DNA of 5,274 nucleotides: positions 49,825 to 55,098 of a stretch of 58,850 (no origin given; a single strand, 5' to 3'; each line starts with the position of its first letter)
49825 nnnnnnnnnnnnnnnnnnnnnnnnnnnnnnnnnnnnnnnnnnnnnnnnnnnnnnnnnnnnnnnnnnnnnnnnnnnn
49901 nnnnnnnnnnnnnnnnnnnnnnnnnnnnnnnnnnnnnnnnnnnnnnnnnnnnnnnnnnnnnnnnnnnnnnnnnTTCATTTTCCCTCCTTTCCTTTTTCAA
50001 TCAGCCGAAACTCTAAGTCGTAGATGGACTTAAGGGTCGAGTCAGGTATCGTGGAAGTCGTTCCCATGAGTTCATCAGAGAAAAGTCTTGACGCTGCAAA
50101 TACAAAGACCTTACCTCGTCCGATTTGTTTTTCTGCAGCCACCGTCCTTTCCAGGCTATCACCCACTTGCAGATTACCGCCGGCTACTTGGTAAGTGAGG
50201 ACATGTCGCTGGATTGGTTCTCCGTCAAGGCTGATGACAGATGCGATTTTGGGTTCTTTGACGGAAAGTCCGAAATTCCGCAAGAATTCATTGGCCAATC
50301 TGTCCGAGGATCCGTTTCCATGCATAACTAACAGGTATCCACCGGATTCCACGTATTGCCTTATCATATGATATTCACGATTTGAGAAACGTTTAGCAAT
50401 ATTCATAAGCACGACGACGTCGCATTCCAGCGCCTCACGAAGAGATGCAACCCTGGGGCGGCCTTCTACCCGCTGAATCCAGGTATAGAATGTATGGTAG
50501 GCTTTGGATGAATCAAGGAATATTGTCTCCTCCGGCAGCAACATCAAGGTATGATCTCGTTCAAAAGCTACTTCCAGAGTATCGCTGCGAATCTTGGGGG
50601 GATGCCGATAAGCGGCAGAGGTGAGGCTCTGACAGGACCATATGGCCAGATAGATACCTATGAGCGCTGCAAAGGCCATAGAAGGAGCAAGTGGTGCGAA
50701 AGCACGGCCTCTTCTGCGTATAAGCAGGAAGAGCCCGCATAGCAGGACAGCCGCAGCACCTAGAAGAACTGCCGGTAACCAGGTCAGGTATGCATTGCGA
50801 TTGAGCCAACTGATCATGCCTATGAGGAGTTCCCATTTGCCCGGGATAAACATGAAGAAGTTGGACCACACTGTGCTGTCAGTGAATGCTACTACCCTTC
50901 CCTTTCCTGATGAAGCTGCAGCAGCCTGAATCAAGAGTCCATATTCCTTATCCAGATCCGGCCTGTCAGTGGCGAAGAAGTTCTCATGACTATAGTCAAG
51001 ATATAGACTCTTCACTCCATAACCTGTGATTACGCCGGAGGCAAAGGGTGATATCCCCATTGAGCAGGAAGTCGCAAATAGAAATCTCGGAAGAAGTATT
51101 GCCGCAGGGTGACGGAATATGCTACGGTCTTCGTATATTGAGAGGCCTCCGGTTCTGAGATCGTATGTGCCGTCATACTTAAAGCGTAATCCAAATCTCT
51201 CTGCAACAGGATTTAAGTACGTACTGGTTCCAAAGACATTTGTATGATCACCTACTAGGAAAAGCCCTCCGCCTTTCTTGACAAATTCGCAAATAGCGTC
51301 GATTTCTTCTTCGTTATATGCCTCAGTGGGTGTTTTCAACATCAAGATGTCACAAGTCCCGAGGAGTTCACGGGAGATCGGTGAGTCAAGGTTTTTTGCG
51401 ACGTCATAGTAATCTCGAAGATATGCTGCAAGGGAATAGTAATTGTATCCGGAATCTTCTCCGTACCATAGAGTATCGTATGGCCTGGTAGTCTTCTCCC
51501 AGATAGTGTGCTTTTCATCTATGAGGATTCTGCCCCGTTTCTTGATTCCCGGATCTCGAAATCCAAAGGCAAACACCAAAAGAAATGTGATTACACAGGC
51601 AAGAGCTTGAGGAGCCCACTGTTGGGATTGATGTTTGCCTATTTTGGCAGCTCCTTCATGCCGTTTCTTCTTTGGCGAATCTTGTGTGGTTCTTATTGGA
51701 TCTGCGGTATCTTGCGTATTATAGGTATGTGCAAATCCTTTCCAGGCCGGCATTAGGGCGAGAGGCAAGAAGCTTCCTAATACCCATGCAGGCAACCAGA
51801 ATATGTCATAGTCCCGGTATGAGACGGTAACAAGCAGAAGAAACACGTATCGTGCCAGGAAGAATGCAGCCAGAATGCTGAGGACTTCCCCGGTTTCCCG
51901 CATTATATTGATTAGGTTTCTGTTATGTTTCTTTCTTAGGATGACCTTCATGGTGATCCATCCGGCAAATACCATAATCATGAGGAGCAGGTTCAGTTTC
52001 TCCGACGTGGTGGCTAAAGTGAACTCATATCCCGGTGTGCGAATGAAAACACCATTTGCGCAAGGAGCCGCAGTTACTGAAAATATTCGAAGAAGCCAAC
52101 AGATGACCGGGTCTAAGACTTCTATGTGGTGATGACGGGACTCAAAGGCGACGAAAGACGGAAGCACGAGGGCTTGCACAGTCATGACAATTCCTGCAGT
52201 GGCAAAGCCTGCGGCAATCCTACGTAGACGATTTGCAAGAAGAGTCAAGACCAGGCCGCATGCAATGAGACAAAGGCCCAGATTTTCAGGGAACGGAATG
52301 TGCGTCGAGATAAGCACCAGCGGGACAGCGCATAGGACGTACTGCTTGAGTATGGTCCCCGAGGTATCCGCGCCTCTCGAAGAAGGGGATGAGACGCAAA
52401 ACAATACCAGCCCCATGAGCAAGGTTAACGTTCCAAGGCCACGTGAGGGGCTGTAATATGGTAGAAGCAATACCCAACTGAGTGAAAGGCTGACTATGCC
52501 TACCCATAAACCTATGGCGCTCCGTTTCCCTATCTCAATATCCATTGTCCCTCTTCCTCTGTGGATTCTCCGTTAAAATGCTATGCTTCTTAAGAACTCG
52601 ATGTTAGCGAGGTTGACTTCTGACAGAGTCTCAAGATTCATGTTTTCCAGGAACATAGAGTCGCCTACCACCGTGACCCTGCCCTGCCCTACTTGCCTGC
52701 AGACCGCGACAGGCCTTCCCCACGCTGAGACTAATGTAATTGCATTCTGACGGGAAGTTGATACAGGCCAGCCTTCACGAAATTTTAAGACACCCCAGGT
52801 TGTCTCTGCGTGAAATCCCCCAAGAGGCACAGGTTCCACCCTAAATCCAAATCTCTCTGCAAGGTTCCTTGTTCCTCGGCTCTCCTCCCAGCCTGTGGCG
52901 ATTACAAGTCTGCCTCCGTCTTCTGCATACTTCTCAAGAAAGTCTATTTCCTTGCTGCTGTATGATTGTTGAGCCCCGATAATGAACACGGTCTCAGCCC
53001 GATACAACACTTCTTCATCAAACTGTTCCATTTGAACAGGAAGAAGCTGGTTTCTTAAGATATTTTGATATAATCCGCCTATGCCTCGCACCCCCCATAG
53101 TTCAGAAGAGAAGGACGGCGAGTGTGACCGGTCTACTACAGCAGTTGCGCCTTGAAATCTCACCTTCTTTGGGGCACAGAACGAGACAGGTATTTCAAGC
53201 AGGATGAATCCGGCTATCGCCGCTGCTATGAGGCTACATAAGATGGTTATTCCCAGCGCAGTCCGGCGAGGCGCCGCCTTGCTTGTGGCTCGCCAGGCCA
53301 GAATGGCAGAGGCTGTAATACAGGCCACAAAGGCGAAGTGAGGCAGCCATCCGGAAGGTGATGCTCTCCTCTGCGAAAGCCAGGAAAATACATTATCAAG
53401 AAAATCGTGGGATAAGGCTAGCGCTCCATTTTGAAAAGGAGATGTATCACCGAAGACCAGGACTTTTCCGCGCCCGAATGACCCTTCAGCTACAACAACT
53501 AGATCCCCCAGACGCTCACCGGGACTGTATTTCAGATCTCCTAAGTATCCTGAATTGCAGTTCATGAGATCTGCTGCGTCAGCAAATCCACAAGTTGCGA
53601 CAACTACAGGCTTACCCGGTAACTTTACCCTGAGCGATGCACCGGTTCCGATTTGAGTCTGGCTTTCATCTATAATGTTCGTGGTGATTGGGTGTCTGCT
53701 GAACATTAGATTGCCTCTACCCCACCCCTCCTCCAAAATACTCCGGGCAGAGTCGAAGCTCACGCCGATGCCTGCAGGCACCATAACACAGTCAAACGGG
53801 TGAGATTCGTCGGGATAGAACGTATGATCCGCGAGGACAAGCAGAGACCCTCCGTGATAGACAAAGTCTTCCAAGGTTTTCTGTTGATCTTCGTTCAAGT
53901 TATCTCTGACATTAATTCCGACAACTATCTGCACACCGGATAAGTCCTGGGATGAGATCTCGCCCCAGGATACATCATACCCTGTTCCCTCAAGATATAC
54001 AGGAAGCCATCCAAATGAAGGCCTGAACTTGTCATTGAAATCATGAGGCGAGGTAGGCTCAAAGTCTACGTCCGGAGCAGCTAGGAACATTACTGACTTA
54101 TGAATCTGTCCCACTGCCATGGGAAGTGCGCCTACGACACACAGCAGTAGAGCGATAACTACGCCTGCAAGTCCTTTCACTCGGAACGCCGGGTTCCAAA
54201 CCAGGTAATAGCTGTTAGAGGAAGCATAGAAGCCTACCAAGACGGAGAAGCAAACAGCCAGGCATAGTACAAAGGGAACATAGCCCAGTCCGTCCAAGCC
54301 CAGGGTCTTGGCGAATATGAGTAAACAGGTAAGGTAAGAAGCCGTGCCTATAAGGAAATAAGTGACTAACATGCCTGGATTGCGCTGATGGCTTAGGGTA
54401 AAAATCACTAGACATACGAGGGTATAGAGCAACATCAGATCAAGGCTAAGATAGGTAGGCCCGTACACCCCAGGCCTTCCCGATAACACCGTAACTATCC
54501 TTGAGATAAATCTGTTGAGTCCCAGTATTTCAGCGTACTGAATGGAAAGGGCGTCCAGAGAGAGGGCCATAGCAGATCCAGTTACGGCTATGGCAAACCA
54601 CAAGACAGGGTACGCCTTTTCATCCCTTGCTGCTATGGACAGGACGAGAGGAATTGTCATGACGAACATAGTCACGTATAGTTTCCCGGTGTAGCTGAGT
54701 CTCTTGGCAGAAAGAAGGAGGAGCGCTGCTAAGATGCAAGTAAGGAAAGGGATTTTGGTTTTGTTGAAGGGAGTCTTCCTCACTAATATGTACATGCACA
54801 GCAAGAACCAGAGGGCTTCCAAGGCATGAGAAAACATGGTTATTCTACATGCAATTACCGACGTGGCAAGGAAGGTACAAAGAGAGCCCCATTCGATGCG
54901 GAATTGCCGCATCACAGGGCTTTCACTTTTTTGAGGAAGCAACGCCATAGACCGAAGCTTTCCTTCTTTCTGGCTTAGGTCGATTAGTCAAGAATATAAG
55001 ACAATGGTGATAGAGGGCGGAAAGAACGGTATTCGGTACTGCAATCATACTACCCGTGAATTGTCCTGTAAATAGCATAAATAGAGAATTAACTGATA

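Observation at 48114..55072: Self-contained three-gene envelope operon with no described counterpart: two giant paralogous membrane proteins plus a Thr-Cys-ladder/beta-propeller exoprotein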

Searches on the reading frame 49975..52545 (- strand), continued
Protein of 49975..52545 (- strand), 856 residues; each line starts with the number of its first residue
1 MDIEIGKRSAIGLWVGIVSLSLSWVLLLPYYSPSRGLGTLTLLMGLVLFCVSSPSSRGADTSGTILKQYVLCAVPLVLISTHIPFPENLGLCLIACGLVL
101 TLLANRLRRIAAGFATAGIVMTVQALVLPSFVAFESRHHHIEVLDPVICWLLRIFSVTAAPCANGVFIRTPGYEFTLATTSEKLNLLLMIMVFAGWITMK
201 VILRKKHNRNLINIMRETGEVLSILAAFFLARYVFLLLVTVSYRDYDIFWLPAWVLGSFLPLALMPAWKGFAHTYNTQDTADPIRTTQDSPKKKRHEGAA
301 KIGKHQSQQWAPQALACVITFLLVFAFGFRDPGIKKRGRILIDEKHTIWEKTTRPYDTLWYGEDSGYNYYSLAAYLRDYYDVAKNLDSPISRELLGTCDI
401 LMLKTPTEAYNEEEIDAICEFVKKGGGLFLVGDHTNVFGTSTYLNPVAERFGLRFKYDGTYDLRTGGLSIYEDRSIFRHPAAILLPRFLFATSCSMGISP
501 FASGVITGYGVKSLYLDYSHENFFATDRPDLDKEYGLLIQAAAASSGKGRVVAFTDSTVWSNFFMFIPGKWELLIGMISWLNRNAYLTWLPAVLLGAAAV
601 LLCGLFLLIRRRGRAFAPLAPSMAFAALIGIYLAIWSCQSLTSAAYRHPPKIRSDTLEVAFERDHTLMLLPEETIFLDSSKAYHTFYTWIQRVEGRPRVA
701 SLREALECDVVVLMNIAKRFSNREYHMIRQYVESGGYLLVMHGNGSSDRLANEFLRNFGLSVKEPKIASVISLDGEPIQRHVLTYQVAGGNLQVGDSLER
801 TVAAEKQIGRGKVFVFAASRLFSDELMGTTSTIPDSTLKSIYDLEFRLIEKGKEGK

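Call 79: search_protein_families(library=pfam, proteins=[L019:2868-7214:+, L015:4007-7039:+, L074:3773-6856:-, L051:13607-15865:+, L085:2503-4815:+, L078:7797-8846:-, L041:5832-7370:+, L016:5752-7233:+, L008:12535-14949:+], max_evalue=0.001)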
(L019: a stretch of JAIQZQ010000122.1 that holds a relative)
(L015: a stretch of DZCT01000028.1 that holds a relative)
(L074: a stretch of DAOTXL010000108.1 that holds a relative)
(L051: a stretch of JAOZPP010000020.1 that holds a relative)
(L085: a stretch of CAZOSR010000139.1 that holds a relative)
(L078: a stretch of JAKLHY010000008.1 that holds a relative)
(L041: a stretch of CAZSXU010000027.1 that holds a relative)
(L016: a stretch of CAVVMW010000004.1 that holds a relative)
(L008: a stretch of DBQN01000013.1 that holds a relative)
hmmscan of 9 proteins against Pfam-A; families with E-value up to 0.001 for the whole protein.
L019:2868-7214:+ (1448 aa): 0 families

L015:4007-7039:+ (1010 aa): 0 families

L074:3773-6856:- (1027 aa): 1 family
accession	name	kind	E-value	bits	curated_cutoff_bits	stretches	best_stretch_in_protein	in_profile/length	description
PF20009.4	GEVED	-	4.6e-09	37.4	24.4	1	619-718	1-77/78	GEVED domain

L051:13607-15865:+ (752 aa): 2 families
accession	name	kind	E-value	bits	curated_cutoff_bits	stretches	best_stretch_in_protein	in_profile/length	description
PF13860.13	FlgD_ig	-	9e-11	42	27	1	678-739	13-75/79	FlgD Ig-like domain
PF18962.6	Por_Secre_tail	-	4.7e-06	27.2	27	1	669-749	2-74/75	Secretion system C-terminal sorting domain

L085:2503-4815:+ (770 aa): 1 family
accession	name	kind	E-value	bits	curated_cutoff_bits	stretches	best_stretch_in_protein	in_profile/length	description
PF04122.17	CW_binding_2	-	1.2e-52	176.8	24.9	3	566-656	1-73/73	Cell wall binding domain 2 (CWB2)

L078:7797-8846:- (349 aa): 0 families

L041:5832-7370:+ (512 aa): 0 families

L016:5752-7233:+ (493 aa): 0 families

L008:12535-14949:+ (804 aa): 1 family
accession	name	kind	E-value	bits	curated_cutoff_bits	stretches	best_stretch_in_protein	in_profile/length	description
PF07676.18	PD40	-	4.3e-09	36.5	20.9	0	691-713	8-30/38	WD40-like Beta Propeller Repeat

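Call 84: search_protein_representatives(protein=window:49975-52545:-)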
Query: 856 residues. Proteins with E-value up to 0.001 (for the whole library): 2133; up to 1e-10: 1145; up to 1e-30: 683. The best 150 are listed.
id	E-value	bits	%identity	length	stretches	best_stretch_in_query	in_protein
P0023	2.5e-255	866.2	52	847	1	14-854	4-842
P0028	1.2e-150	519.9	39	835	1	12-850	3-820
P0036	2.8e-142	492.2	39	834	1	13-852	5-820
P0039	5.1e-140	484.7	39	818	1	21-849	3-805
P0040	6.3e-140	484.4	40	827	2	319-848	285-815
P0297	6.5e-139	481.1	40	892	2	11-791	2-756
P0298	8.4e-138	477.4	37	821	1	13-849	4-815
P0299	5.7e-136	471.3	39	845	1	13-849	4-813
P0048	4.7e-135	468.3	38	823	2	317-851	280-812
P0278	1.6e-133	463.3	40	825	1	69-849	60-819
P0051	2.0e-133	462.9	36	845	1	11-850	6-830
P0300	1.2e-131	457.1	39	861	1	9-849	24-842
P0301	2.8e-130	452.5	38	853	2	312-850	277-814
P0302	6.3e-130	451.3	40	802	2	317-851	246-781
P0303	2.3e-129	449.5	37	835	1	12-855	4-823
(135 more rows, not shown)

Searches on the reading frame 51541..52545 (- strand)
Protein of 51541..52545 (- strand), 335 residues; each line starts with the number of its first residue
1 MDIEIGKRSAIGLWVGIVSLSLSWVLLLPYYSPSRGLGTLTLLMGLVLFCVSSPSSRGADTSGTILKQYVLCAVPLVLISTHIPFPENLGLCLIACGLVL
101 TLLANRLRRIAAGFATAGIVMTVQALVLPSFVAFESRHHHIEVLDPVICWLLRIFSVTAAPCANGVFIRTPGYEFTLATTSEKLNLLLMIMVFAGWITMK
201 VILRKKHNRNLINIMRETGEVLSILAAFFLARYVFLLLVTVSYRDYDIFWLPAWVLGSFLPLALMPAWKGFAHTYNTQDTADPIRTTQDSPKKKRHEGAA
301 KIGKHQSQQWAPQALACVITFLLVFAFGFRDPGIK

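Call 45: search_protein_families(library=pfam, proteins=[window:51561-52545:-], max_evalue=10)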
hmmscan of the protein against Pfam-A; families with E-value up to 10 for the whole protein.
window:51561-52545:- (328 aa): 0 families

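Call 60: predict_structure(alignment_id=A2)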
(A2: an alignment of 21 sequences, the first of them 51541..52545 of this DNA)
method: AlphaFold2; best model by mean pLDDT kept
length: 335 residues; sequences in the alignment: 21
mean_pLDDT: 83.3   pTM: 0.80
mean pLDDT of the five models: 83.3, 81.7, 79.9, 79.7, 79.5
residues with pLDDT >= 90: 199; 70-90: 67; 50-70: 39; < 50: 30
segments of 3 or more residues with pLDDT < 50: 284-290, 292-298, 300-308, 330-332
pLDDT, mean of each block of 10 residues (from residue 1): 78 96 93 93 97 70 72 90 92 95 88 95 94 92 96 96 94 93 95 95 72 89 95 96 93 93 83 57 47 45 47 74 63 46
secondary structure, 60 per line:
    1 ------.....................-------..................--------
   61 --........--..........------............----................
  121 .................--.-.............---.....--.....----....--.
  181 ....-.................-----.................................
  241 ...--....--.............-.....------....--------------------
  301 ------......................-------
elements in order: H7-27 H35-52 H63-70 H73-82 H89-100 H105-137 H142-154 E158-162 E165-169 E174-177 H181-184 H186-202 H208-243 H246-249 H252-264 H266-270 H277-280 H307-328

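Call 63: fold_search(model_id=the predicted structure, library=pdb)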
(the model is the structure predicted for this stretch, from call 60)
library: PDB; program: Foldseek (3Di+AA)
matches with E <= 10: 275; with E <= 0.001: 0
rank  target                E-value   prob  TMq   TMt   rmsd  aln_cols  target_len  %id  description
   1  7fii_R                2.6e-01  0.12  0.14  0.09  22.3       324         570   12  luteinizing hormone/choriogonadotropin receptor-chorionic gonadotropin-Gs complex (released 2021-09-29)
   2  7xw7_R                3.9e-01  0.11  0.15  0.10  22.5       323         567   11  TSHR-K1-70 complex (released 2022-08-17)
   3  6bwj_B                5.1e-01  0.12  0.15  0.10  19.8       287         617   12  Crystal structure of the TRPV2 ion channel in complex with RTx (released 2018-05-02)
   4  7xw9_R                7.4e-01  0.08  0.12  0.14  22.2       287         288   13  Cryo-EM structure of the TRH-bound human TRHR-Gq complex (released 2022-12-28)
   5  8gee_R                8.2e-01  0.11  0.16  0.18  19.6       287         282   12  CryoEM structure of beta-2-adrenergic receptor in complex with nucleotide-free Gs heterotrimer (#15 of 20) (released 2024-03-06)
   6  8e0g_A                8.2e-01  0.09  0.15  0.17  19.6       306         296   14  Re-refined model of active mu-opioid receptor (PDB 5c1m) as an adduct with BU72 (released 2023-10-18)
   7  9mt8_A                8.6e-01  0.06  0.14  0.07  27.2       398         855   13  Cryo-EM structure of the human TRPM4 channel in a calcium bound putative desensitized state (released 2025-10-29)
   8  8wnt_B                1.0e+00  0.04  0.13  0.10  24.1       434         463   12  Cryo EM map of SLC7A10 with L-Alanine substrate (released 2024-05-15)
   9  8jcw_3                1.1e+00  0.11  0.16  0.08  19.6       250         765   14  Cryo-EM structure of mGlu2-mGlu3 heterodimer in presence of LY341495 and NAM563 (dimerization mode I) (released 2023-06-21)
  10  7bts_A                1.1e+00  0.09  0.17  0.13  21.4       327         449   12  Structure of human beta1 adrenergic receptor bound to epinephrine and nanobody 6B9 (released 2020-12-02)
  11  7f1q_R                1.1e+00  0.08  0.16  0.15  21.5       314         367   10  Cryo-EM structure of the chemokine receptor CCR5 in complex with MIP-1a and Gi (released 2021-07-14)
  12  4rwa_B                1.1e+00  0.06  0.14  0.12  23.5       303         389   14  Synchrotron structure of the human delta opioid receptor in complex with a bifunctional peptide (PSI community target) (released 2015-01-14)
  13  6oh3                  1.1e+00  0.04  0.10  0.10  22.1       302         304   10  X-ray crystal structure of the mouse CMP-sialic acid transporter in complex with CMP-sialic acid, by lipidic cubic phase (released 2019-04-24)
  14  8slx_A                1.2e+00  0.08  0.16  0.10  20.7       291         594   14  Rat TRPV2 bound with 1 CBD ligand in nanodiscs (released 2023-05-31)
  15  6nr3_A                1.2e+00  0.06  0.14  0.07  21.2       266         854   12  Cryo-EM structure of the TRPM8 ion channel in complex with high occupancy icilin, PI(4,5)P2, and calcium (released 2019-02-20)
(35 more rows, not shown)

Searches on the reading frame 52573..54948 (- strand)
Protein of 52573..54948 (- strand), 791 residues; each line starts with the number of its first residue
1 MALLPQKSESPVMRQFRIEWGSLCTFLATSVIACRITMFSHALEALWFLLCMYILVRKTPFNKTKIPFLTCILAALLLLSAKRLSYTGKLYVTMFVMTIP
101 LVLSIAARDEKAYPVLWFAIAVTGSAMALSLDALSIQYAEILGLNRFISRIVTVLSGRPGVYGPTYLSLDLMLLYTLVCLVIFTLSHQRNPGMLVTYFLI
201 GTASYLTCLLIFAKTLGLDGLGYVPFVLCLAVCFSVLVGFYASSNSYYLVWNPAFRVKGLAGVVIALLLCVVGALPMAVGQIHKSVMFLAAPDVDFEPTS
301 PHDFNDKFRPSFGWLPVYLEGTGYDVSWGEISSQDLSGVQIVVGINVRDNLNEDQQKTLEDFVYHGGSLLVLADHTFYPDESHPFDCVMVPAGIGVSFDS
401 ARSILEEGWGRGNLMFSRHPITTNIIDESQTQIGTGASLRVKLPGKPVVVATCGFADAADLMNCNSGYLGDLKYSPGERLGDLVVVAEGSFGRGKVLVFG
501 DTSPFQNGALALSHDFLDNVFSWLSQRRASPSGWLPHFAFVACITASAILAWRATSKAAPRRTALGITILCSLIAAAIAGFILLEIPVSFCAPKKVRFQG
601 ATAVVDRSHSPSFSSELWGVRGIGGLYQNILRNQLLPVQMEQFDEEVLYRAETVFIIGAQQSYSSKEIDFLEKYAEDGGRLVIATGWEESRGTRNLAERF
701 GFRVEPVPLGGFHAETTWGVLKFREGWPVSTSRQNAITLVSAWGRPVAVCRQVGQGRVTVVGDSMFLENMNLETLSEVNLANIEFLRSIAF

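Call 3: search_protein_families(library=pfam, proteins=[window:52573-54948:-], max_evalue=1)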
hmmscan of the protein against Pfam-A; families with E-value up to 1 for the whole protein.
window:52573-54948:- (791 aa): 4 families
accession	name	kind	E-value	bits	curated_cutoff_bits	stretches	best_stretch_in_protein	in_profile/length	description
PF14258.12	DUF4350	-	4.2e-15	56.9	30.4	2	630-774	15-170/181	Domain of unknown function (DUF4350)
PF09822.16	ABC_transp_aux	-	1.6e-07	31.3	34.7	2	324-377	29-84/288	ABC-type uncharacterized transport system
PF23355.1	IFT52_GIFT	-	1.9e-07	30.8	27.2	1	636-687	31-82/246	IFT52 GIFT domain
PF06283.17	ThuA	-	0.099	13.3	33.4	0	331-374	43-87/209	Trehalose utilisation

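Call 4: search_protein_families(library=ncbifam, proteins=[window:52573-54948:-], max_evalue=1)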
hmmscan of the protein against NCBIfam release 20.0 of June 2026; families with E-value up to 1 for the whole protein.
window:52573-54948:- (791 aa): 0 families

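Call 75: search_protein_families(library=padloc, proteins=[window:52573-54948:-], max_evalue=0.01)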
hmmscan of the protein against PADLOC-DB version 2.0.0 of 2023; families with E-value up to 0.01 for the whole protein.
window:52573-54948:- (791 aa): 0 families
